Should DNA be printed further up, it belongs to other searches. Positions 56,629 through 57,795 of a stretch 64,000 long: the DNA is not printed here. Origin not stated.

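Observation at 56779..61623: Five genes chained by four consecutive ATGA start/stop overlaps: GT2 - HAD-IIB phosphatase - NDK-like - NUDIX - GT4 (+ HprK-like P-loop protein)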

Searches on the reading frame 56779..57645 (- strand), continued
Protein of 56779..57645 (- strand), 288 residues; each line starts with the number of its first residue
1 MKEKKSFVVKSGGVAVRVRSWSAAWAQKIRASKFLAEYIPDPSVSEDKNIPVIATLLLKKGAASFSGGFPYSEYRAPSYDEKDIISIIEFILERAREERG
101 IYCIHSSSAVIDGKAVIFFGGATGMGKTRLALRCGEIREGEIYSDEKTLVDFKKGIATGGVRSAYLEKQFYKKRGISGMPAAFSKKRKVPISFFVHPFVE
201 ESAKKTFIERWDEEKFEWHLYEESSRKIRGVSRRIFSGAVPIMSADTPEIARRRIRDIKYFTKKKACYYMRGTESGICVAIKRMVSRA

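Call 85: search_protein_families(library=ncbifam, proteins=[L029:5517-6278:+, L029:4613-5539:+, L029:1094-3013:+, L029:3015-3461:+, L006:11572-12261:+, L006:5707-6405:+], max_evalue=0.001)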
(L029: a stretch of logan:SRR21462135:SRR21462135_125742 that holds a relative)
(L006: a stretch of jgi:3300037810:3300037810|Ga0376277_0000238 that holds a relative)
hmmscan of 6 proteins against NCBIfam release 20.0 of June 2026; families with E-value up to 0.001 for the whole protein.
L029:5517-6278:+ (253 aa): 3 families
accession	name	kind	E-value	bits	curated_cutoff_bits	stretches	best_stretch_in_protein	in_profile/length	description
TIGR00041.1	DTMP_kinase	equivalog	1.3e-08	34.8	83.25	1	49-234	6-190/196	dTMP kinase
TIGR02173.1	cyt_kin_arch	equivalog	0.00018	21.5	102.1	0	48-91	1-44/169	(d)CMP kinase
NF005923.0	PRK07933.1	equivalog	0.00099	18.5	193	0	118-194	80-156/213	dTMP kinase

L029:4613-5539:+ (308 aa): 2 families
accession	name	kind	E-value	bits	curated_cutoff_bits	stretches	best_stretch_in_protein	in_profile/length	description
TIGR03937.1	PgaC_IcaA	equivalog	1.9e-05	23.8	422.3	1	3-122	48-163/407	poly-beta-1,6-N-acetyl-D-glucosamine synthase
NF007482.0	PRK10073.1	equivalog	0.00076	18.6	423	1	2-99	8-100/334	glycosyltransferase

L029:1094-3013:+ (639 aa): 1 family
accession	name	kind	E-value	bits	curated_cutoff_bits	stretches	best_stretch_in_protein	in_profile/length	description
TIGR04352.1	HprK_rel_A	equivalog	5.2e-05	22.5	200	1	469-522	112-165/280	HprK-related kinase A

L029:3015-3461:+ (148 aa): 18 families
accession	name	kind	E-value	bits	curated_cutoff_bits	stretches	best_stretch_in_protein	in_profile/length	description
TIGR02705.1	nudix_YtkD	equivalog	7.8e-10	38.5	154.4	1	13-97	31-109/156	RNA deprotection pyrophosphohydrolase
NF001299.0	PRK00241.1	equivalog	1.5e-07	31.2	158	1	8-68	135-195/263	NAD(+) diphosphatase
TIGR00586.1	mutt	equivalog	4e-07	30.1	97.9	1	10-66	8-68/129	8-oxo-dGTP diphosphatase MutT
NF001934.0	PRK00714.1-1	equivalog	5.7e-07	29.1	241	1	11-72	12-73/176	RNA pyrophosphohydrolase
NF006530.0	PRK08999.1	equivalog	6.5e-07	28.7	245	1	10-71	10-74/315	Nudix family hydrolase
NF001937.0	PRK00714.1-4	equivalog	7.2e-07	29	139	1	11-60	12-61/161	RNA pyrophosphohydrolase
NF008044.0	PRK10776.1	equivalog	9.2e-07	28.8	148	1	10-75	7-74/130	8-oxo-dGTP diphosphatase MutT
NF041652.1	Nud_hyd_Dein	equivalog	1.5e-06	28.5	200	1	18-118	26-129/152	Nudix hydrolase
NF003791.0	PRK05379.2-3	equivalog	2.5e-06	26.9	409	1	9-68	205-263/340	bifunctional nicotinamide-nucleotide adenylyltransferase/Nudix hydroxylase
NF012016.0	PRK15472.1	equivalog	9.1e-06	25.4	95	1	31-73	32-76/141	nucleoside triphosphatase NudI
NF001935.0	PRK00714.1-2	equivalog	1.3e-05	24.8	259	1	11-60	12-61/183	RNA pyrophosphohydrolase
NF003785.0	PRK05379.1-1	equivalog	5e-05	22.6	418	1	10-58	207-256/347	bifunctional nicotinamide-nucleotide adenylyltransferase/Nudix hydroxylase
NF001936.0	PRK00714.1-3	equivalog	6.6e-05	22.8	118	1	12-58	13-63/155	RNA pyrophosphohydrolase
NF008736.0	PRK11762.1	equivalog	7e-05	22.4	169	1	13-114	55-154/186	ADP compounds hydrolase NudE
NF007834.0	PRK10546.1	equivalog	0.00012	21.9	156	1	10-64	8-64/135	pyrimidine (deoxy)nucleoside triphosphate diphosphatase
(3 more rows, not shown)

L006:11572-12261:+ (229 aa): 2 families
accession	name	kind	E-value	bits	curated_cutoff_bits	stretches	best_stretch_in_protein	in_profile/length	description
TIGR02254.1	YjjG_YfnB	equivalog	1.4e-05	24.7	159.9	1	38-176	35-172/223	YjjG family noncanonical pyrimidine nucleotidase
TIGR01509.1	HAD-SF-IA-v3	subfamily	0.00011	22.5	29.4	1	135-189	91-144/154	HAD-IA family hydrolase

L006:5707-6405:+ (232 aa): 41 families (the best 25 are shown)
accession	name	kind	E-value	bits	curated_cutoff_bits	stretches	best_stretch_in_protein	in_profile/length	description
TIGR01983.1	UbiG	equivalog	9.4e-14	51.3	102.95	1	15-121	40-139/228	bifunctional 2-polyprenyl-6-hydroxyphenol methylase/3-demethylubiquinol 3-O-methyltransferase UbiG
NF002463.0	PRK01683.1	equivalog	4.9e-13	49.3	297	1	26-155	23-153/258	trans-aconitate 2-methyltransferase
TIGR02021.1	BchM-ChlM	equivalog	5.5e-12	45.6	158.9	1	24-186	42-204/218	magnesium protoporphyrin IX methyltransferase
TIGR02072.1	BioC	equivalog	2.8e-11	43.7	184.95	1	24-111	21-110/244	malonyl-ACP O-methyltransferase BioC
NF041650.1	nod_mtase_NodS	equivalog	4.4e-11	42.8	300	1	34-125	38-128/190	nodulation methyltransferase NodS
NF010703.0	PRK14103.1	equivalog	5.3e-11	42.4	320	1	12-159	4-153/256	trans-aconitate 2-methyltransferase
TIGR02081.1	metW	equivalog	1.8e-10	40.7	189.5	1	36-133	15-110/194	methionine biosynthesis protein MetW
NF043040.1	corrin_prot_MT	hypoth_equivalog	6.7e-09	35.5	180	1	36-114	43-126/216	corrinoid protein-associated methyltransferase CpaM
NF001244.0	PRK00216.1-5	equivalog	7.1e-09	35.3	216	1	24-94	38-113/236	bifunctional demethylmenaquinone methyltransferase/2-methoxy-6-polyprenyl-1,4-benzoquinol methylase UbiE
NF008686.0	PRK11705.1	equivalog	1.6e-08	34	400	1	14-112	146-242/383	cyclopropane fatty acyl phospholipid synthase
TIGR01934.1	MenG_MenH_UbiE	subfamily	2.6e-08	33.4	158.35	1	26-92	31-99/223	ubiquinone/menaquinone biosynthesis methyltransferase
NF053839.1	CPFASynBruc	equivalog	4.7e-08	32.4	600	1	9-112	148-253/410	cyclopropane fatty acid synthase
TIGR03534.1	RF_mod_PrmC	equivalog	1.2e-07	31.5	199.1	1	26-103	80-161/253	peptide chain release factor N(5)-glutamine methyltransferase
TIGR04074.1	bacter_Hen1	equivalog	1.5e-07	30.3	340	1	15-112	263-369/462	3' terminal RNA ribose 2'-O-methyltransferase Hen1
NF049952.1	23rRNACMtaseTlyA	equivalog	2.6e-07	30.4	250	1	16-128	58-166/236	23S rRNA (cytidine-2'-O)-methyltransferase TlyA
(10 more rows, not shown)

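Call 89: search_dna_similar(query=window:56779-57645:-, collection=phages, mode=protein, max_evalue=0.001)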
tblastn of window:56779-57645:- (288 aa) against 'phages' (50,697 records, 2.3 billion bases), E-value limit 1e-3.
No match.

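Call 91: find_related_loci(query=A1, collection=viral_contigs, flank=6000)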
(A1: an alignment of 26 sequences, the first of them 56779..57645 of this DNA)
Query A1 (288 aa) in viral_contigs; peptide patterns used: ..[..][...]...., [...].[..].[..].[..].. (x = any residue, [..] = any of these).
36 stretches matched a pattern, but none encodes a relative of the query by tblastn (E <= 1e-3).

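Call 92: find_related_loci(query=A1, collection=metagenome_contigs, flank=8000)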
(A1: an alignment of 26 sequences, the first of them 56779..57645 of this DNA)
Query A1 (288 aa) in metagenome_contigs; peptide patterns used: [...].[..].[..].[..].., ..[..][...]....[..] (x = any residue, [..] = any of these).
309 stretches matched a pattern; 43 encode a relative of the query (tblastn E <= 1e-3); 43 distinct loci.
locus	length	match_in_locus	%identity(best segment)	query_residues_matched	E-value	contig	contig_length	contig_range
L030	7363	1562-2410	46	4-285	2e-82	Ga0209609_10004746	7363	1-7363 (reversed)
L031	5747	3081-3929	46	4-285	2e-82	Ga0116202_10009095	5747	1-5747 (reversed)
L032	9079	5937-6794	45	4-287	2e-79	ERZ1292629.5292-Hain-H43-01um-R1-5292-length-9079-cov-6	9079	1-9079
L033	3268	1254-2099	42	3-284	3e-77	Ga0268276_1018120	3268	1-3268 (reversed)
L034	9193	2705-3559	42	3-287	4e-76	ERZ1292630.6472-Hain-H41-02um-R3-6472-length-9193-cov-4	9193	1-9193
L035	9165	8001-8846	46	3-285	2e-74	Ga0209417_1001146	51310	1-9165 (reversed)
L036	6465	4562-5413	41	3-287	6e-74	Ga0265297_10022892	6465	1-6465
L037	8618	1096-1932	42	8-287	8e-67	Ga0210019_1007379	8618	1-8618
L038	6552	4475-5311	42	8-287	8e-67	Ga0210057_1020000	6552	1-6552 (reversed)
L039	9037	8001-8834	41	4-285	7e-65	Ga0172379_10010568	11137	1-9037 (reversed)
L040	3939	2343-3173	41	6-287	4e-64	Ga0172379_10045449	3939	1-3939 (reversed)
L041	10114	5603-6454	38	8-285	6e-63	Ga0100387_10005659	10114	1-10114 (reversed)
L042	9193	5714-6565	38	8-285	5e-63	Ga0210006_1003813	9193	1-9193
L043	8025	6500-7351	38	8-285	5e-63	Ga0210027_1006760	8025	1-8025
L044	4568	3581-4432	38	8-285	5e-63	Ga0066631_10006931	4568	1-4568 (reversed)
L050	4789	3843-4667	39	6-285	3e-59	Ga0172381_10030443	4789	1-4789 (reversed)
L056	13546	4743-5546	38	9-277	3e-45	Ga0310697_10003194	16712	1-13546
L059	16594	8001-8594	40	78-274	1e-38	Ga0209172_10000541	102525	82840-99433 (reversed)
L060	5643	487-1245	36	34-285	5e-38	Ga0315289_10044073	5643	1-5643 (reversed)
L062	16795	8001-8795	32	9-273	1e-36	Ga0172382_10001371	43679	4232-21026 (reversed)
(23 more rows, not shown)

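Call 96: search_protein_families(library=pfam, proteins=[L056:2419-3606:+, L059:5425-6663:+, L014:1934-3334:-, L050:25-1647:+, L060:1969-2817:+, L041:3167-3949:+, L062:6034-6876:+, L060:3573-4694:+, L037:2367-2951:+, L062:8820-9746:-], max_evalue=0.01)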
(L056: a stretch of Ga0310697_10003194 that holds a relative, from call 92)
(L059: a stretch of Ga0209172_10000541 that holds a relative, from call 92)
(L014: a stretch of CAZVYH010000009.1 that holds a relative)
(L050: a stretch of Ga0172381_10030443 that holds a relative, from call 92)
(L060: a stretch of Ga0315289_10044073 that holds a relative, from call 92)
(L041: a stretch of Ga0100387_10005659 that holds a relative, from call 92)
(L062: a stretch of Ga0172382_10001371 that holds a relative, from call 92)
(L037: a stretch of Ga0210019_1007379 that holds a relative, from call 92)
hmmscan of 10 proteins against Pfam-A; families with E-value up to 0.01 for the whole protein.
L056:2419-3606:+ (395 aa): 1 family
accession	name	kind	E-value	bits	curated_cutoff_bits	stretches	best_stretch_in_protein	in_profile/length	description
PF00293.34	NUDIX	-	1.9e-13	51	21.1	1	271-370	6-118/134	NUDIX domain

L059:5425-6663:+ (412 aa): 1 family
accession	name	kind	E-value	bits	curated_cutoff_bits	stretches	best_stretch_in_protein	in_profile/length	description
PF00293.34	NUDIX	-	2.8e-13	50.5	21.1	1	281-386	9-124/134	NUDIX domain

L014:1934-3334:- (466 aa): 5 families
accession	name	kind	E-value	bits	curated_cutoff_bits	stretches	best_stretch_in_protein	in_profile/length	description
PF00535.33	Glycos_transf_2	-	7.3e-19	68.8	23.3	1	11-182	2-165/168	Glycosyl transferase family 2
PF00293.34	NUDIX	-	4.4e-14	53.1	21.1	1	332-439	5-116/134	NUDIX domain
PF13641.12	Glyco_tranf_2_3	-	3.6e-08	34.1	27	1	9-228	3-218/230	Glycosyltransferase like family 2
PF13632.12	Glyco_trans_2_3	-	9.8e-06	26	27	1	90-227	1-129/198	Glycosyl transferase family group 2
PF13506.12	Glyco_transf_21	-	0.0019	18.2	21.7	1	88-220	31-153/174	Glycosyl transferase family 21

L050:25-1647:+ (540 aa): 2 families
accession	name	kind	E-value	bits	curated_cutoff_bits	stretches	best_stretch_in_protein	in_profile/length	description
PF08282.18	Hydrolase_3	-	1.8e-09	38.2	20.9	1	293-406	1-111/255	haloacid dehalogenase-like hydrolase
PF00535.33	Glycos_transf_2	-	6.9e-08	33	23.3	1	5-105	35-132/168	Glycosyl transferase family 2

L060:1969-2817:+ (282 aa): 1 family
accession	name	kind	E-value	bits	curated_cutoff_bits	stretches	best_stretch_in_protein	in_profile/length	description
PF05496.18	RuvB_N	-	0.0015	18.8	27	1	110-161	35-85/159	Holliday junction DNA helicase RuvB P-loop domain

L041:3167-3949:+ (260 aa): 2 families
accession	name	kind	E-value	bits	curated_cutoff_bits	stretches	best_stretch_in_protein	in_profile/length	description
PF00334.24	NDK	-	1.9e-09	37.9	27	1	27-173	3-127/135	Nucleoside diphosphate kinase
PF12994.12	DUF3878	-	0.0043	16.8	27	1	41-123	7-80/300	Domain of unknown function, E. rectale Gene description (DUF3878)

L062:6034-6876:+ (280 aa): 0 families

L060:3573-4694:+ (373 aa): 1 family
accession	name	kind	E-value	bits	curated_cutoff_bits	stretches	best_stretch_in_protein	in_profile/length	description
PF11617.13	Cu-binding_MopE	-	2.2e-06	28.2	27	2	193-222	1-30/30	Putative metal-binding motif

L037:2367-2951:+ (194 aa): 2 families
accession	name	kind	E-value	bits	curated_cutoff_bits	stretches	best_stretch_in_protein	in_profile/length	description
PF01928.26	CYTH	-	1.7e-14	54.5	23.2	1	1-165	1-172/179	CYTH domain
PF17814.7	LisH_TPL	-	0.0079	16.3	30.7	0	21-32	9-20/31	LisH-like dimerisation domain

L062:8820-9746:- (308 aa): 1 family
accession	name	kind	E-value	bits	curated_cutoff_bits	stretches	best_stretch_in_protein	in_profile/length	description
PF00962.28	A_deaminase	-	3.8e-30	105.5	27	1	7-286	5-295/330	Adenosine deaminase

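Call 98: search_solved_structures(query=L006:9995-10714:+, max_evalue=1)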
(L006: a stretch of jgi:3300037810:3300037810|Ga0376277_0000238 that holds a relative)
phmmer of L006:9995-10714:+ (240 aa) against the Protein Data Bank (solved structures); distinct sequences matched with E-value up to 1: 3.
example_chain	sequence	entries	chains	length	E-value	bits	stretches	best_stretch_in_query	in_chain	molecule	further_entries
2vhe_A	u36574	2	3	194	0.48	13.3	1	114-212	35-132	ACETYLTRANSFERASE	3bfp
3bss_A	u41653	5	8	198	0.5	13.2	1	111-212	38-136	Acetyltransferase | UDP-N-acetylbacillosamine N-acetyltransferase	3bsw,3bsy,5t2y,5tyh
2npo_A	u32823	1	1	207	0.55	13.1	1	114-212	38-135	Acetyltransferase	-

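Call 103: search_solved_structures(query=L059:5425-6165:+, max_evalue=1, show_alignments=1)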
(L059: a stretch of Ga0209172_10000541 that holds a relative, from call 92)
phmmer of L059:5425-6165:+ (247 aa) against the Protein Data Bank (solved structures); distinct sequences matched with E-value up to 1: 15.
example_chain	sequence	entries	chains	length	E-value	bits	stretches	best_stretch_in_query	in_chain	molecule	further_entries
3o4b_A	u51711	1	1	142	0.066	16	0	15-36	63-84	de novo designed beta-trefoil architecture with symmetric primary structure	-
3o4c_A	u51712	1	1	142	0.077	15.8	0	15-36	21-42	de novo designed beta-trefoil architecture with symmetric primary structure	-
3p6j_A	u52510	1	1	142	0.09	15.6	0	15-36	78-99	de novo designed beta-trefoil architecture with symmetric primary structure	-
3o4d_A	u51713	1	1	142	0.093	15.5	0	15-35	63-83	de novo designed beta-trefoil architecture with symmetric primary structure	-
3o4a_A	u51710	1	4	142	0.097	15.5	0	15-35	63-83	de novo designed beta-trefoil architecture with symmetric primary structure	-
3o49_A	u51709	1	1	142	0.1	15.4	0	15-35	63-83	de novo designed beta-trefoil architecture with symmetric primary structure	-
4qkr_A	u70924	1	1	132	0.13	15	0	55-55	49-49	DE NOVO PROTEIN 6XTYR/PV2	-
4d8h_A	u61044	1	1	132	0.21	14.4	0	16-39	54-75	de novo protein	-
3q7w_A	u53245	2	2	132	0.22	14.3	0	15-35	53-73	de novo designed beta-trefoil architecture with symmetric primary structure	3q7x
4a1g_A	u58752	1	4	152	0.27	14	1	169-220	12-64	MITOTIC CHECKPOINT SERINE/THREONINE-PROTEIN KINASE BUB1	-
2lah_A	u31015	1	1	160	0.28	14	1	168-220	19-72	Mitotic checkpoint serine/threonine-protein kinase BUB1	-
3snv_A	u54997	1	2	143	0.4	13.5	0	15-36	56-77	Symfoil-4T/Permutation #1 synthetic protein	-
4qks_A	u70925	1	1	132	0.54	13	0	16-34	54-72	DE NOVO PROTEIN 6XTRP/PV2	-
9xpe_A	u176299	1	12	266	0.79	12.5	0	70-156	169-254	PHIKZ042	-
3ogf_A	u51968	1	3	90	0.95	12.2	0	15-35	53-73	de novo designed dimeric trefoil-fold sub-domain which forms homo-trimer assembly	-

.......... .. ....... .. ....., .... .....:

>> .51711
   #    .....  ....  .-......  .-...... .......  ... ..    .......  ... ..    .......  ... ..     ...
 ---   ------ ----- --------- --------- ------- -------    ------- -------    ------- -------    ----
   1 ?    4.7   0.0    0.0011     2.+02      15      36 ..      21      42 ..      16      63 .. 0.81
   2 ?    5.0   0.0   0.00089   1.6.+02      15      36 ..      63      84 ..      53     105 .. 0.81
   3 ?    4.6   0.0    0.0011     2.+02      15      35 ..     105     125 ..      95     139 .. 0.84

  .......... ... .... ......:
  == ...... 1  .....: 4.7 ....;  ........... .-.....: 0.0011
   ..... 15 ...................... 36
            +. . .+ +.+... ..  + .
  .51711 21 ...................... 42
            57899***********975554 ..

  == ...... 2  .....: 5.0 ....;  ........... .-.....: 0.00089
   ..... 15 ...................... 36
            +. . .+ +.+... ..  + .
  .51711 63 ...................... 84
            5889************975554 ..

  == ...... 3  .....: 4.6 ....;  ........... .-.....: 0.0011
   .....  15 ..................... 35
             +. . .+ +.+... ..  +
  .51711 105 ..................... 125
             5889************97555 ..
